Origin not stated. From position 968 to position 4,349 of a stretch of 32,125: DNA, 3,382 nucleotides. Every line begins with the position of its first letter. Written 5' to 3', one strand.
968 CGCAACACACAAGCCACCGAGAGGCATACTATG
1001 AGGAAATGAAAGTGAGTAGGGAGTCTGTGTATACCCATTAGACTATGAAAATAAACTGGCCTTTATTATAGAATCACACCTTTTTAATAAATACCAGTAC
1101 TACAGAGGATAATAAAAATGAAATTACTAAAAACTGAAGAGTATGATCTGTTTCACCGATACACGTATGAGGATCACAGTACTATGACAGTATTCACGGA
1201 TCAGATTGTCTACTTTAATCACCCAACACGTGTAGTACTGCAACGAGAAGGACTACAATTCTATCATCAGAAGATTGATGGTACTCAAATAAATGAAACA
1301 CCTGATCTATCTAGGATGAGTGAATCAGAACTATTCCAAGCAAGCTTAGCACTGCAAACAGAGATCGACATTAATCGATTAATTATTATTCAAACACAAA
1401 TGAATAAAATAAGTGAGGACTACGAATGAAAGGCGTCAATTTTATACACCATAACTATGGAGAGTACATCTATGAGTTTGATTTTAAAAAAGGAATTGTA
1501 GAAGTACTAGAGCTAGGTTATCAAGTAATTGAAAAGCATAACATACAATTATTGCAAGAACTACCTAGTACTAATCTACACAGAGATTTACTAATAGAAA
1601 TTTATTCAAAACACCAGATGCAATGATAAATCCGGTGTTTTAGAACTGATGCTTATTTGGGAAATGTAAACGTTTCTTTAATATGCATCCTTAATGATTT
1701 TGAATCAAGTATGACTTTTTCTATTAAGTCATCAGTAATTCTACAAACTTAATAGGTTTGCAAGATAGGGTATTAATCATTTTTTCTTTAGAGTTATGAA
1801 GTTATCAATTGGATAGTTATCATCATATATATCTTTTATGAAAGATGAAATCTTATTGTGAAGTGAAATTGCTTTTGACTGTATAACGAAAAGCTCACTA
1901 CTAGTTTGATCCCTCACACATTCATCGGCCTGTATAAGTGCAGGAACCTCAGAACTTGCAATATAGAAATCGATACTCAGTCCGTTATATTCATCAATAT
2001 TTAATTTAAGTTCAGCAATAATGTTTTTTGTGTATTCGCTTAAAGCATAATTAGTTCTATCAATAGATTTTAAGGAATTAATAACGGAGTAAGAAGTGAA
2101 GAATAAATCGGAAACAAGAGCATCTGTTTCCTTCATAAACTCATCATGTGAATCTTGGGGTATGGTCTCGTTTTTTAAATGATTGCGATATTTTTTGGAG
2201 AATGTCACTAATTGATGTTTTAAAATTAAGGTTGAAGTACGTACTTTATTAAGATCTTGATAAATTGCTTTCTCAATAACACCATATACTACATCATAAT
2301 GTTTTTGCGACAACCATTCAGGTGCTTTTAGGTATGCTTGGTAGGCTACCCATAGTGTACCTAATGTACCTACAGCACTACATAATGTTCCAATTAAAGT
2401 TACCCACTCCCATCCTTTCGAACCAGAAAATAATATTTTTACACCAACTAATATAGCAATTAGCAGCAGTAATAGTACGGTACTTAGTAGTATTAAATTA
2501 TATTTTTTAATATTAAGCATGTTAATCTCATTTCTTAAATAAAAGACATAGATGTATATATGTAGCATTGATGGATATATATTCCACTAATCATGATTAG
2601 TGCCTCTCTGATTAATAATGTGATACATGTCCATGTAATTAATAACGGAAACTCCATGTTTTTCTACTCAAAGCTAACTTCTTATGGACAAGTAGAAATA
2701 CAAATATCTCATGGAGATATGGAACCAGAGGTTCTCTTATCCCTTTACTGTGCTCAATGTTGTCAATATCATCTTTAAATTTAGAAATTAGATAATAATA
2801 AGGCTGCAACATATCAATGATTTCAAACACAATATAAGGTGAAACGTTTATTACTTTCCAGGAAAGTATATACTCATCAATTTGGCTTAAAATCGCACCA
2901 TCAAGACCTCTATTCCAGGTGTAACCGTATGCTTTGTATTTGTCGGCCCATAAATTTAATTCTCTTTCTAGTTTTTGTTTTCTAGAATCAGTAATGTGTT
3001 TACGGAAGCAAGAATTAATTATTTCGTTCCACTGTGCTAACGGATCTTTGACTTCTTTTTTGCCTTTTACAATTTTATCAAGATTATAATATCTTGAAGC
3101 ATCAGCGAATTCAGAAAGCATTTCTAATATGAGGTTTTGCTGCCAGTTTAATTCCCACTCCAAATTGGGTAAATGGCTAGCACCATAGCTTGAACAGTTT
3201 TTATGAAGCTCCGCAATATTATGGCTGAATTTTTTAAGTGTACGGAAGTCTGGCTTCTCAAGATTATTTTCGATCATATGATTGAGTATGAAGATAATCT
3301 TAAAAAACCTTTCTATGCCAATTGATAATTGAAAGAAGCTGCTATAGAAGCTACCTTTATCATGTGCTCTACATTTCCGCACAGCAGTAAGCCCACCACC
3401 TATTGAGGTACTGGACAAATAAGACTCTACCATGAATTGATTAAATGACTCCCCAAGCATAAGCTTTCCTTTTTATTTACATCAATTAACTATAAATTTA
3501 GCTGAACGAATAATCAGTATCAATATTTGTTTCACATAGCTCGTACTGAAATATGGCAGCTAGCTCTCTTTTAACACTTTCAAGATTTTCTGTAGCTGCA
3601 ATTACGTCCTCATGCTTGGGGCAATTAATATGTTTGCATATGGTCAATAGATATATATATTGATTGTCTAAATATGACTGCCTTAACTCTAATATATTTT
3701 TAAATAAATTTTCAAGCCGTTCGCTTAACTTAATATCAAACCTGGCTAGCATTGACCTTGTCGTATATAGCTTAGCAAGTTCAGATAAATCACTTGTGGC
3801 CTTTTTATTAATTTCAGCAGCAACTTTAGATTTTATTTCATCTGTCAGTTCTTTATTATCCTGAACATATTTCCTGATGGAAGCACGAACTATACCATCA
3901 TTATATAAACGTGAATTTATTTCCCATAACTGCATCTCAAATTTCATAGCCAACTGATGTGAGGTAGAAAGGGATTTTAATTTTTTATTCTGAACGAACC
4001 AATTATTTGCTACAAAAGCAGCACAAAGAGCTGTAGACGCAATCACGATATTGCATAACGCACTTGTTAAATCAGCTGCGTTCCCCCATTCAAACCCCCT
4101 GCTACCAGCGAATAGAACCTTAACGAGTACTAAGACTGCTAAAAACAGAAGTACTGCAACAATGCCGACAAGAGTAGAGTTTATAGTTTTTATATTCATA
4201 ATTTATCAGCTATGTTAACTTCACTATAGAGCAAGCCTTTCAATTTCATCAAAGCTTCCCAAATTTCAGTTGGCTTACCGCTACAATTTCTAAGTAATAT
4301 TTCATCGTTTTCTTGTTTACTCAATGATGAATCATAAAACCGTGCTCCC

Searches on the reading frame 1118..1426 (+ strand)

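Call 6: search_protein_families(library=phrogs, proteins=[window:1118-1426:+], max_evalue=0.1)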
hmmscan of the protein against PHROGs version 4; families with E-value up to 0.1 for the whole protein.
window:1118-1426:+ (103 aa): 3 families
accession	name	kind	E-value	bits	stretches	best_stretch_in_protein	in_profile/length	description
phrog_13866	-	unknown function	5.6e-07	30.8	1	29-102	27-99/115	-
phrog_29217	-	unknown function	0.00014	23.1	1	56-95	51-90/137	-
phrog_34600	-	unknown function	0.071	14.4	1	63-101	55-95/113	-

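Call 7: search_protein_families(library=ncbifam, proteins=[window:1118-1426:+], max_evalue=0.1)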
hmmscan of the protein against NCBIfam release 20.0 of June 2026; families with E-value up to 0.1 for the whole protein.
window:1118-1426:+ (103 aa): 3 families
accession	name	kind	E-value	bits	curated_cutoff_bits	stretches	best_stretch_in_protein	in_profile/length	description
NF007016.1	PRK09481.1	equivalog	0.019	14.4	314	1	19-60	7-48/209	stringent starvation protein SspA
TIGR00099.1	Cof-subfamily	subfamily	0.029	14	137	1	5-95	81-164/256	Cof-type HAD-IIB family hydrolase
NF002692.0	PRK02487.1-1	equivalog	0.048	13.1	297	1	2-66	12-77/158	heme-degrading domain-containing protein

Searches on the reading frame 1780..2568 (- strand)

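Call 6: search_protein_families(library=phrogs, proteins=[window:1780-2568:-], max_evalue=0.1)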
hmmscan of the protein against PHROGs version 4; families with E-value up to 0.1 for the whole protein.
window:1780-2568:- (263 aa): 2 families
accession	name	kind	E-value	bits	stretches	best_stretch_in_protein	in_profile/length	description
phrog_24068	-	unknown function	0.0025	18.7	1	62-116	11-64/110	-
phrog_34473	-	unknown function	0.015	15.9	1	146-221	25-97/242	-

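Call 7: search_protein_families(library=ncbifam, proteins=[window:1780-2568:-], max_evalue=0.1)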
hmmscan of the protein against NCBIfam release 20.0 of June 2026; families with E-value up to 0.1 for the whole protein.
window:1780-2568:- (263 aa): 4 families
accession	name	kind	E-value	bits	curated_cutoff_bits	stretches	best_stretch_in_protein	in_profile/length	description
NF009926.0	PRK13387.1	equivalog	0.00044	19.4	316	1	15-72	80-132/317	1,4-dihydroxy-2-naphthoate polyprenyltransferase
TIGR01069.2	mutS2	equivalog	0.052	11.9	400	1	154-261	87-191/790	endonuclease MutS2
NF004749.0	PRK06080.1-1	equivalog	0.086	11.9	277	0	29-71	107-149/311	1,4-dihydroxy-2-naphthoate polyprenyltransferase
NF033634.1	SLATT_1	domain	0.088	12.8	41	0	21-79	22-77/132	SLATT domain-containing protein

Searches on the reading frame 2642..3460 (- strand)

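Call 4: search_protein_families(library=pfam, proteins=[window:2642-3460:-], max_evalue=0.1)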
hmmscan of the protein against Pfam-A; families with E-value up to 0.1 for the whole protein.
window:2642-3460:- (273 aa): 1 family
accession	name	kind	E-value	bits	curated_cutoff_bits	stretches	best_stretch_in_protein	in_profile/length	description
PF00439.30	Bromodomain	-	0.055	13.9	21.7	0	62-92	41-71/84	Bromodomain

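Call 5: search_protein_families(library=padloc, proteins=[window:2642-3460:-], max_evalue=0.1)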
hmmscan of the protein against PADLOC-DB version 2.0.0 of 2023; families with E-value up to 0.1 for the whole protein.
window:2642-3460:- (273 aa): 0 families

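Call 6: search_protein_families(library=phrogs, proteins=[window:2642-3460:-], max_evalue=0.1)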
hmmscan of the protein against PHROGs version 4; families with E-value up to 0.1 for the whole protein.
window:2642-3460:- (273 aa): 0 families

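Call 7: search_protein_families(library=ncbifam, proteins=[window:2642-3460:-], max_evalue=0.1)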
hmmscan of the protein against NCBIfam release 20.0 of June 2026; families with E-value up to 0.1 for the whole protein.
window:2642-3460:- (273 aa): 0 families

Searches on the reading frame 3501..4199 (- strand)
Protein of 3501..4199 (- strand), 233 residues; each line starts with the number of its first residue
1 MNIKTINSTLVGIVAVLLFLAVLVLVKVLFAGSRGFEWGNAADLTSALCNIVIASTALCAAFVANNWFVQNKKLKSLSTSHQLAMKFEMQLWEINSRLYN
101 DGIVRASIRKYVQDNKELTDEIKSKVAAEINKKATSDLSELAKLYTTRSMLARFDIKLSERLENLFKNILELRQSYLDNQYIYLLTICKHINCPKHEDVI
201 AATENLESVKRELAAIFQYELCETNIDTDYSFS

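Call 4: search_protein_families(library=pfam, proteins=[window:3501-4199:-], max_evalue=0.1)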
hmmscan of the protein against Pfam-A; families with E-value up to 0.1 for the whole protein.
window:3501-4199:- (233 aa): 2 families
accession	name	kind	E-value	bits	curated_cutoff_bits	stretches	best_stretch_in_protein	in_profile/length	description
PF02157.21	Man-6-P_recep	-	0.077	12.5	25.4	0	147-199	14-66/254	Mannose-6-phosphate receptor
PF20176.3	DUF6541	-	0.098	11.3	29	0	7-62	318-370/646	Family of unknown function (DUF6541)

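Call 5: search_protein_families(library=padloc, proteins=[window:3501-4199:-], max_evalue=0.1)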
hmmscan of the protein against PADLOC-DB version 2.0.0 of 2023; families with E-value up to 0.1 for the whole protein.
window:3501-4199:- (233 aa): 0 families

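Call 6: search_protein_families(library=phrogs, proteins=[window:3501-4199:-], max_evalue=0.1)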
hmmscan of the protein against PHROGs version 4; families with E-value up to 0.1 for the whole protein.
window:3501-4199:- (233 aa): 0 families

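Call 7: search_protein_families(library=ncbifam, proteins=[window:3501-4199:-], max_evalue=0.1)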
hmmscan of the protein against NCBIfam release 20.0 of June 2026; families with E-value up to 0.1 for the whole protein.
window:3501-4199:- (233 aa): 0 families
